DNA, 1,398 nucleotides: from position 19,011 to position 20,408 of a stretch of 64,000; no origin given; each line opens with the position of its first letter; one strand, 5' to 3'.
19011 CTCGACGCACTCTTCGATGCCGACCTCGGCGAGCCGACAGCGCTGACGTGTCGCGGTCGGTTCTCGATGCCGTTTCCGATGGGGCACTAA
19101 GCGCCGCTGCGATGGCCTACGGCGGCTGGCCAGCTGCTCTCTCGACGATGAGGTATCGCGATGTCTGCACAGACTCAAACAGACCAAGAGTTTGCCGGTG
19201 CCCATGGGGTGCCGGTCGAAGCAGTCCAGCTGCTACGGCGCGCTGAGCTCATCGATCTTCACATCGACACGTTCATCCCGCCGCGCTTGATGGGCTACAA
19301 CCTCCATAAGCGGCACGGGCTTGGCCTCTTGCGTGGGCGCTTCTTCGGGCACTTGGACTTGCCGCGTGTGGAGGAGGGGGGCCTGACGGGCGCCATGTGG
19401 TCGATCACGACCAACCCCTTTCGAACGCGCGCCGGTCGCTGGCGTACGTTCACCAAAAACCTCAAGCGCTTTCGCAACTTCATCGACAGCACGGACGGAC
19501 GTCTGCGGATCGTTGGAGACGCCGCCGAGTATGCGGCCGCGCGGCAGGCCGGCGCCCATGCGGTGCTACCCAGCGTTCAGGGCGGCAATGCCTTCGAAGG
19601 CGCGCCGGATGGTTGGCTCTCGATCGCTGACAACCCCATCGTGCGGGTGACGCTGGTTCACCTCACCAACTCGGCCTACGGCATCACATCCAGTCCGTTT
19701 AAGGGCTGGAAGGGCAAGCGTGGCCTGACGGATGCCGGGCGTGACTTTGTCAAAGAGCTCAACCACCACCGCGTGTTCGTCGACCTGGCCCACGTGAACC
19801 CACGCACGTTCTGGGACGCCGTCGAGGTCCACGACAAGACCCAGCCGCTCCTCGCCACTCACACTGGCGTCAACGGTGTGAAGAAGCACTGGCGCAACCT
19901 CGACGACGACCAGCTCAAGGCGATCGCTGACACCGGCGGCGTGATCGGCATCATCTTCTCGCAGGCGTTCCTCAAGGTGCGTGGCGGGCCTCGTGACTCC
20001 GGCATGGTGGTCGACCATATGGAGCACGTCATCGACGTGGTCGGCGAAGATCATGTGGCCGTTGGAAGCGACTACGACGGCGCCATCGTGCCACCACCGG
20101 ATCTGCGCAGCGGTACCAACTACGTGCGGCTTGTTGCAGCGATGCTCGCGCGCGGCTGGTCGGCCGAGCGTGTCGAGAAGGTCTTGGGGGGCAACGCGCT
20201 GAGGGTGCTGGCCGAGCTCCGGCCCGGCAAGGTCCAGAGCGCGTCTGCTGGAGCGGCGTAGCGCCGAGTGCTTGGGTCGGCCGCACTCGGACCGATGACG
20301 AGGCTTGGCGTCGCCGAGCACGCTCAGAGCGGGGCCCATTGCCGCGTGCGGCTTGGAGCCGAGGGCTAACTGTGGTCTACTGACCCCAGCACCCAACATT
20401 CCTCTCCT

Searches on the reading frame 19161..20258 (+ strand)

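Call 82: search_protein_families(library=pfam, proteins=[window:19161-20258:+], max_evalue=0.00001)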
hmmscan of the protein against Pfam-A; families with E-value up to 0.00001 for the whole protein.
window:19161-20258:+ (366 aa): 1 family
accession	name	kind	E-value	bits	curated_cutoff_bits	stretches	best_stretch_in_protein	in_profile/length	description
PF01244.27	Peptidase_M19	-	2.2e-68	231.2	26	1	25-351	3-318/319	Membrane dipeptidase (Peptidase family M19)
